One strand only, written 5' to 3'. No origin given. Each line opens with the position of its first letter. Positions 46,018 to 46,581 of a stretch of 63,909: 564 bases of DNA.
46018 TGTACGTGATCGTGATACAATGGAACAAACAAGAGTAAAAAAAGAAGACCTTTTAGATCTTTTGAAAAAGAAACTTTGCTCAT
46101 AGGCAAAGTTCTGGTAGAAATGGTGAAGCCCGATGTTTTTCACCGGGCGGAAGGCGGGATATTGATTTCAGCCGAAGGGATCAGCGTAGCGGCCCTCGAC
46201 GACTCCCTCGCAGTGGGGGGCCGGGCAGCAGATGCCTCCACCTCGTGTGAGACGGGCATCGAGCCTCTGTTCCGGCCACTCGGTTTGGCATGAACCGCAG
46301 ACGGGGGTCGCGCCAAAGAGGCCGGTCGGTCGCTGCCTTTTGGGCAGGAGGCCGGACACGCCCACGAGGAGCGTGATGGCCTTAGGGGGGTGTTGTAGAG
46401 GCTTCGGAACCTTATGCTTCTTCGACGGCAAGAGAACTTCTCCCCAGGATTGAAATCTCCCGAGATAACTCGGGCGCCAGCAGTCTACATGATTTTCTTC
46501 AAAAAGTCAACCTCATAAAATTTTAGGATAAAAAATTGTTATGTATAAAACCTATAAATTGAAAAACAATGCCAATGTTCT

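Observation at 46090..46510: GC-rich island 2: a minus-strand transcription unit of about 380 nt, wedged between glyQS and the M16 peptidase gene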

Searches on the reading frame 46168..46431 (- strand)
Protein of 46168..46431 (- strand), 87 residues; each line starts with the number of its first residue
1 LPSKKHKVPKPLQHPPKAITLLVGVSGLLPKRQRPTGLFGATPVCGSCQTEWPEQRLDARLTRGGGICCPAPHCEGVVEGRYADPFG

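Call 28: search_protein_families(library=pfam, proteins=[window:46168-46431:-], max_evalue=1)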
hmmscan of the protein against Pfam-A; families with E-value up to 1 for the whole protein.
window:46168-46431:- (87 aa): 0 families

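Call 29: find_homologous_proteins(query=window:46171-46431:-, max_evalue=10)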
Query seq(87 aa): 2 candidates shared short words with the query, none scored E <= 10.
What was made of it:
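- Tried and rejected: The word-index search found nothing (call 29).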

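Call 44: find_related_loci(query=A1, collection=metagenome_contigs, flank=3000)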
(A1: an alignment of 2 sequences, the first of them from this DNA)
Query A1 (87 aa) in metagenome_contigs; peptide patterns used: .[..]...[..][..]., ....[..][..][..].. (x = any residue, [..] = any of these).
125 stretches matched a pattern, but none encodes a relative of the query by tblastn (E <= 1e-3).

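Call 49: search_protein_families(library=ncbifam, proteins=[window:46171-46431:-], max_evalue=10)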
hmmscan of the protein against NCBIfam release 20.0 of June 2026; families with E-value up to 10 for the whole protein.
seq(87 aa): 0 families

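Call 57: search_solved_structures(query=A1, max_evalue=10)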
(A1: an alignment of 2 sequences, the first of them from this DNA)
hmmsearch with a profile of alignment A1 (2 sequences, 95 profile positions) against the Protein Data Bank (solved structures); distinct sequences matched with E-value up to 10: 15.
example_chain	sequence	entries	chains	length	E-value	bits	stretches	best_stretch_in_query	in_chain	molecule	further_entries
3vht_B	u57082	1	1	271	0.3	14.5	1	34-71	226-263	Green fluorescent protein,ATPase WRNIP1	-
3vhs_A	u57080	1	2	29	0.37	14.2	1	50-71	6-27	ATPase WRNIP1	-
7eyi_G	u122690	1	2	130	0.65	13.4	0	45-76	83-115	Zinc finger and BTB domain-containing protein 7A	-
7n5w_A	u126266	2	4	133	0.8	13.2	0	45-77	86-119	Zinc finger and BTB domain-containing protein 7A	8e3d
6b0o_A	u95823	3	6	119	0.95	12.9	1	1-83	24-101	Wilms tumor protein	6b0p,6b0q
2jp9_A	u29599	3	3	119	0.96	12.9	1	1-83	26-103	Wilms tumor 1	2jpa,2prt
6wlh_A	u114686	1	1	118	1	12.8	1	1-82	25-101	Wilms tumor protein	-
7n5s_A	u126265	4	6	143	1.9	12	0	45-77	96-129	Zinc finger and BTB domain-containing protein 7A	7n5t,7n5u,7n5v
8e3e_A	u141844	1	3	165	1.9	11.9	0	45-75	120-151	Zinc finger and BTB domain-containing protein 7A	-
5kl3_A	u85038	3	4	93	2.6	11.5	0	42-83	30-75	Wilms tumor protein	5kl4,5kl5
4r2e_A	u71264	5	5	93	2.9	11.3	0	42-83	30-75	Wilms tumor protein, isoform 4/CRA_a | Wilms tumor protein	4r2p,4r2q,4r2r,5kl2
5kl6_A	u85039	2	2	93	3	11.3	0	43-83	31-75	Wilms tumor protein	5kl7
4r2s_A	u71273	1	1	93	3.4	11.1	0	44-82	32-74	Wilms tumor protein, isoform 4/CRA_a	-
6b0r_D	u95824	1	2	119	4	10.9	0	4-82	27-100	Wilms tumor protein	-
6blw_A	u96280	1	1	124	7.2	10.1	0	4-69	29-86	Wilms tumor protein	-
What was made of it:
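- On Zinc ribbon / Cys4 zinc finger: PDB profile search: best E = 0.3 (call 57).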

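Call 58: search_protein_families(library=phrogs, proteins=[window:46171-46431:-], max_evalue=1)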
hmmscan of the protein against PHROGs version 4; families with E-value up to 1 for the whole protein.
seq(87 aa): 1 family
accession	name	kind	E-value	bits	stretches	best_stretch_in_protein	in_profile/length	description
phrog_23146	-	unknown function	0.34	12.2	1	50-78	39-67/113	-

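Call 59: search_protein_representatives(protein=window:46171-46431:-)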
Query: 87 residues. Proteins with E-value up to 0.001 (for the whole library): 3; up to 1e-10: 0; up to 1e-30: 0. The best 3 are listed.
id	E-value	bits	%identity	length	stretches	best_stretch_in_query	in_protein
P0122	1.9e-05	41.1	29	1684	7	36-70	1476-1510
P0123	4.4e-04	36.7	35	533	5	22-55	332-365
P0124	9.2e-04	35.7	40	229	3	23-59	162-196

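Call 61: predict_structure(protein=window:46171-46431:-)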
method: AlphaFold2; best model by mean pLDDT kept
length: 87 residues; sequences in the alignment: 1
mean_pLDDT: 52.0   pTM: 0.24
mean pLDDT of the five models: 52.0, 51.9, 44.8, 41.9, 37.2
residues with pLDDT >= 90: 0; 70-90: 0; 50-70: 58; < 50: 29
segments of 3 or more residues with pLDDT < 50: 30-41, 63-65, 79-85
pLDDT, mean of each block of 10 residues (from residue 1): 55 54 51 44 56 53 53 57 42
secondary structure, 60 per line:
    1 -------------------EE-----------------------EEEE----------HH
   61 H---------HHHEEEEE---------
elements in order: E45-48 E74-78

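Call 90: search_protein_families(library=padloc, proteins=[window:46171-46431:-], max_evalue=1)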
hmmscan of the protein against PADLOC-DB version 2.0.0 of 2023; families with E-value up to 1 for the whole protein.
seq(87 aa): 0 families

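Call 92: search_dna_similar(query=window:46171-46431:-, collection=phages, mode=protein, max_evalue=1)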
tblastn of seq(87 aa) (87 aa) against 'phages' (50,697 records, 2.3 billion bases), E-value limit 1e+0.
No match.

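Call 93: search_dna_similar(query=window:46171-46431:-, collection=plasmids, mode=protein, max_evalue=1)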
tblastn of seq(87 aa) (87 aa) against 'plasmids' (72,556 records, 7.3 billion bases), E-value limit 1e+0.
No match.

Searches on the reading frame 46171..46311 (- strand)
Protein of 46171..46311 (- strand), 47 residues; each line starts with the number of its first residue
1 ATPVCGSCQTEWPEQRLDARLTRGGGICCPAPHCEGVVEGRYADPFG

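Call 50: search_protein_families(library=pfam, proteins=[window:46171-46311:-], max_evalue=10)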
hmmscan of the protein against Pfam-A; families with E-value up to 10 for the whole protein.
seq(47 aa): 0 families

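Call 79: predict_structure(protein=window:46171-46311:-)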
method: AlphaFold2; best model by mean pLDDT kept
length: 47 residues; sequences in the alignment: 1
mean_pLDDT: 51.7   pTM: 0.26
mean pLDDT of the five models: 51.7, 50.0, 43.2, 41.8, 39.8
residues with pLDDT >= 90: 0; 70-90: 0; 50-70: 29; < 50: 18
segments of 3 or more residues with pLDDT < 50: 1-4, 23-25, 39-41, 43-47
pLDDT, mean of each block of 10 residues (from residue 1): 53 52 51 56 44
secondary structure, 60 per line:
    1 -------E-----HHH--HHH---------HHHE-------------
elements in order:
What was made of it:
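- On Zinc ribbon / Cys4 zinc finger: AlphaFold2 on the single sequence gave pLDDT 52 for both the full protein and the C-terminal 47 aa (calls 61, 79).
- AlphaFold2 without an alignment gives pLDDT 52, so the zinc-ribbon fold is not confirmed (calls 61, 79).
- Tried and rejected: Uninformative, pLDDT 52 (calls 61, 79).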
